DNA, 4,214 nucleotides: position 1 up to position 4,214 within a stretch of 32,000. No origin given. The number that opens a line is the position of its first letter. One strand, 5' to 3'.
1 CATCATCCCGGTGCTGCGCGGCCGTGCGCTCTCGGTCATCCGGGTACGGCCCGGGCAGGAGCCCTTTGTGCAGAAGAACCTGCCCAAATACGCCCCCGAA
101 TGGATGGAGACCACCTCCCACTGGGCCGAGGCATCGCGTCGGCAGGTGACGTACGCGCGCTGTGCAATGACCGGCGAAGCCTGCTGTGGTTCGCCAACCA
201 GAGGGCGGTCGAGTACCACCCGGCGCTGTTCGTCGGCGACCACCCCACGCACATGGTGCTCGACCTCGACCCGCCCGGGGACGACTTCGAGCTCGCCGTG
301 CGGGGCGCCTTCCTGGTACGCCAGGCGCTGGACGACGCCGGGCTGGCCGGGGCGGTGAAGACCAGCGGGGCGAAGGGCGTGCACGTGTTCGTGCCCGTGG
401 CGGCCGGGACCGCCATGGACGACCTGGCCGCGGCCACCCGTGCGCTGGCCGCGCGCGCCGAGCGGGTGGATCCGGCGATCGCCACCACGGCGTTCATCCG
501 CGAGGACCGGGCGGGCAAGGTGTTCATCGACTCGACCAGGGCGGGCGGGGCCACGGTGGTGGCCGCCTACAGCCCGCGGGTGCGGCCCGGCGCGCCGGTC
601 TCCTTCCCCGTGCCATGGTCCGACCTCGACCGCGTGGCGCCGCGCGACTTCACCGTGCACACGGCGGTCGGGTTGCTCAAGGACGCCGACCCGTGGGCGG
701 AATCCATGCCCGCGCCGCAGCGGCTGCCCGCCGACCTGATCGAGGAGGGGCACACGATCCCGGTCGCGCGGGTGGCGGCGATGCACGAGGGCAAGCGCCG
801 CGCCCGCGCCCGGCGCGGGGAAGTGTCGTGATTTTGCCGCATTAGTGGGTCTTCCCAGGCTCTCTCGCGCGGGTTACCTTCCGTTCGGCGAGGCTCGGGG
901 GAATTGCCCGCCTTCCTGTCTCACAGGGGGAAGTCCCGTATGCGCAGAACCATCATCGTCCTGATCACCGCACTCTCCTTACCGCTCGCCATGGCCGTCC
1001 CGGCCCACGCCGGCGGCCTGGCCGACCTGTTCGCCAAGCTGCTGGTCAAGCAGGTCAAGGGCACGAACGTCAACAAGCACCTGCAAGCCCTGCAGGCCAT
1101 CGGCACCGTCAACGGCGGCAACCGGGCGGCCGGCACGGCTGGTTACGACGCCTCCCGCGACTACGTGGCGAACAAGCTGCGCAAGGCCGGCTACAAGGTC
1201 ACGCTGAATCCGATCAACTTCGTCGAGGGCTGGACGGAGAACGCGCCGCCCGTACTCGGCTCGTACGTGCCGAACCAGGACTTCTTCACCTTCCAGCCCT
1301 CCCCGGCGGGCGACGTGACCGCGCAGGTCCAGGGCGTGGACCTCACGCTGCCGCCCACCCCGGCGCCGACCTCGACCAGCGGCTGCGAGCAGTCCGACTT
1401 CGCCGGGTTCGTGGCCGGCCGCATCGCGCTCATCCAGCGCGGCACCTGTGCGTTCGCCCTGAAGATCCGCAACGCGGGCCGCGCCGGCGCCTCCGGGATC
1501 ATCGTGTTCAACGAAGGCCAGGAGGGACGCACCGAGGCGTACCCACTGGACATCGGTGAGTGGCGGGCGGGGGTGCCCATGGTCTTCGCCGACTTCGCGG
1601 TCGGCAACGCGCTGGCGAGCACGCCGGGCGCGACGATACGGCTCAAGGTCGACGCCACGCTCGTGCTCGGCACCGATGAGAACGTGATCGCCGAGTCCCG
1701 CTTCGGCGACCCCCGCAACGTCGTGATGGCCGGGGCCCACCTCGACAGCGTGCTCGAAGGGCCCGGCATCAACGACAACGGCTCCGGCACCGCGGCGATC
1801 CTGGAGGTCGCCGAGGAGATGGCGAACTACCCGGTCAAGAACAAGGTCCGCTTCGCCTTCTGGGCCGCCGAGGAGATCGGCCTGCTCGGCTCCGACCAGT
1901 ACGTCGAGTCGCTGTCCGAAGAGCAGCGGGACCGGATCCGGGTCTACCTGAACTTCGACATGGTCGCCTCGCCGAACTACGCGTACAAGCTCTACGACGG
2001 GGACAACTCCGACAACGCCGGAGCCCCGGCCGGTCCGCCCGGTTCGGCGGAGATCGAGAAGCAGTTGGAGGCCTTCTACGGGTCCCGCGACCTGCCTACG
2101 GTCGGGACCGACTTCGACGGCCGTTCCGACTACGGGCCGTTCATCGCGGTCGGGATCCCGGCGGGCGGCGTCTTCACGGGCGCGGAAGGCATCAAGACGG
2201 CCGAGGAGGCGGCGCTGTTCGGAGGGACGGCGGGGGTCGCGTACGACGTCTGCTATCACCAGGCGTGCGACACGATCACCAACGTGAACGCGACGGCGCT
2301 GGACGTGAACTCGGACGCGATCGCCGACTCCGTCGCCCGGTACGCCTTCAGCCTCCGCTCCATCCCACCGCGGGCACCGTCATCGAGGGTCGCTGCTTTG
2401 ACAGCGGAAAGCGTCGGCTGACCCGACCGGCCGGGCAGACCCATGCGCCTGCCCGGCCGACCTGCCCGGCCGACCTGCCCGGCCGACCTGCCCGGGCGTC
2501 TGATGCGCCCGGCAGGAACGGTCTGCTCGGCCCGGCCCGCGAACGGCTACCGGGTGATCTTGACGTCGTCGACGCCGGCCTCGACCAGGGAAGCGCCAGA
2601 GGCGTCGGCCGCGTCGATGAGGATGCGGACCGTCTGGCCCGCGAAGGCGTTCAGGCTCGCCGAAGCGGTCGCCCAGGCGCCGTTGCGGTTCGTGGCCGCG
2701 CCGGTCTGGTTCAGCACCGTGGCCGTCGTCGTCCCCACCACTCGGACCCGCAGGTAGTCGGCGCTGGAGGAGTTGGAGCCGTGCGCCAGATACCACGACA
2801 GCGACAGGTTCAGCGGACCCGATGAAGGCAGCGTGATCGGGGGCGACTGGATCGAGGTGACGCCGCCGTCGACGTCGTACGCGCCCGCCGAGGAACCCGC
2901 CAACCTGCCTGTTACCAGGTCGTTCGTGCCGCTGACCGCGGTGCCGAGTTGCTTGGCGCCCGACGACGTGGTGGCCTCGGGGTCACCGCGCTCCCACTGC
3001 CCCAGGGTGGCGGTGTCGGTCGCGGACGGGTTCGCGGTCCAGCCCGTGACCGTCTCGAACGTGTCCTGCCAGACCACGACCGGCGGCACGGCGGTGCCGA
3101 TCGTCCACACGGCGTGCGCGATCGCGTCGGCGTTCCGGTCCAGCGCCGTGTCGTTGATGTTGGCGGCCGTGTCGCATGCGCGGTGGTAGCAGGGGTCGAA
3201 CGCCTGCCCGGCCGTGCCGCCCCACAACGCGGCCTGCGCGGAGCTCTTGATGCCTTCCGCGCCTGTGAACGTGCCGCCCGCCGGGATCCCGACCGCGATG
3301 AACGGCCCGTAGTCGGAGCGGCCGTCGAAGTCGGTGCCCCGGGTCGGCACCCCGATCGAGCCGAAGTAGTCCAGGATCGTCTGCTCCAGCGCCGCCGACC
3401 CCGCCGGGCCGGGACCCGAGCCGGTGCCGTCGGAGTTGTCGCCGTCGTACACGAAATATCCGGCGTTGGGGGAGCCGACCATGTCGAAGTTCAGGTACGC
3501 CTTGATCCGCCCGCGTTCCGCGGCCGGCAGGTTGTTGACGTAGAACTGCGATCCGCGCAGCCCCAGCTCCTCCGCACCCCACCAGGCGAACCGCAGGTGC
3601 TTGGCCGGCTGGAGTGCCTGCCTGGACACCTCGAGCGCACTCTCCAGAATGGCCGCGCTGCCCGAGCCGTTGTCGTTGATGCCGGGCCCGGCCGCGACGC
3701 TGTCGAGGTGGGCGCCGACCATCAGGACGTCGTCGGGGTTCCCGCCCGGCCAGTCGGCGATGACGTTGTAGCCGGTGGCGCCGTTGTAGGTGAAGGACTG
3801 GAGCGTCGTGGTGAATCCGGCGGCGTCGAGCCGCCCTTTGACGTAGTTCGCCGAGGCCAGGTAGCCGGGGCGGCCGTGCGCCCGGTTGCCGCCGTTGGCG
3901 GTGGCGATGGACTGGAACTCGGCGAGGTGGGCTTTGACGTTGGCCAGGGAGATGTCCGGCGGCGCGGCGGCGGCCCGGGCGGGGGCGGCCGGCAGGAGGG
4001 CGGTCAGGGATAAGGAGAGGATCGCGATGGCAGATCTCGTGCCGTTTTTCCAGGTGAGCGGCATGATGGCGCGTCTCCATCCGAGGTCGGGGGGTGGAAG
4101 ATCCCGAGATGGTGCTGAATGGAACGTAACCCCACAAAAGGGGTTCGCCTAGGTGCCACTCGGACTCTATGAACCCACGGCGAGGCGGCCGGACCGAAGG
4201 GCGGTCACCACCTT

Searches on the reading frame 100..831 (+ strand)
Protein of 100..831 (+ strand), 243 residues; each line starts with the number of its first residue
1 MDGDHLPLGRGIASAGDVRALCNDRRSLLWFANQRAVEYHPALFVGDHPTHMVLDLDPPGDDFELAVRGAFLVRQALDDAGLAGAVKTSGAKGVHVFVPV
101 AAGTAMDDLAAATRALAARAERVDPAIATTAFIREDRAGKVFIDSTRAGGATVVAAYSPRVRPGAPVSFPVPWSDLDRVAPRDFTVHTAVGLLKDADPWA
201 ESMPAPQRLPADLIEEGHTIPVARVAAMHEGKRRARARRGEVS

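Call 10: search_protein_families(library=pfam, proteins=[window:100-831:+], max_evalue=0.01)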
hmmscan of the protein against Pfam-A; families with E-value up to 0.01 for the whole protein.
window:100-831:+ (243 aa): 1 family
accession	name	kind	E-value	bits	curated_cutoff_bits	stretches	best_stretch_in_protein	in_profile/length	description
PF21686.3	LigD_Prim-Pol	-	1.7e-53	182.2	27.4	1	20-199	68-254/254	LigD, primase-polymerase domain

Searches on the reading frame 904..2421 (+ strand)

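Call 10: search_protein_families(library=pfam, proteins=[window:904-2421:+], max_evalue=0.01)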
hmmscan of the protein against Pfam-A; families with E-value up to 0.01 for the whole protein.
window:904-2421:+ (505 aa): 4 families
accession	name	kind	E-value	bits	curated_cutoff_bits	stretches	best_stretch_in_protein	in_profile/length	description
PF04389.22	Peptidase_M28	-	8.2e-45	153.3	21.3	1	260-475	1-191/193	Peptidase family M28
PF02225.27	PA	-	6.3e-17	61.9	23.9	1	154-237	8-95/95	PA domain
PF01546.33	Peptidase_M20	-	5.5e-07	30.1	24.6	1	283-421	27-171/206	Peptidase family M20/M25/M40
PF05343.19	Peptidase_M42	-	0.0051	16.4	23.2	1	291-336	134-179/292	M42 glutamyl aminopeptidase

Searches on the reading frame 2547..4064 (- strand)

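Call 10: search_protein_families(library=pfam, proteins=[window:2547-4064:-], max_evalue=0.01)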
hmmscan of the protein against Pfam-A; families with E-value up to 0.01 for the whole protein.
window:2547-4064:- (505 aa): 2 families
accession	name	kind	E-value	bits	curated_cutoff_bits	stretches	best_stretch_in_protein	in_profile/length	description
PF04389.22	Peptidase_M28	-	5.2e-48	163.8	21.3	1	100-318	1-192/193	Peptidase family M28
PF01546.33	Peptidase_M20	-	0.00016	22.1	24.6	1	123-331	27-113/206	Peptidase family M20/M25/M40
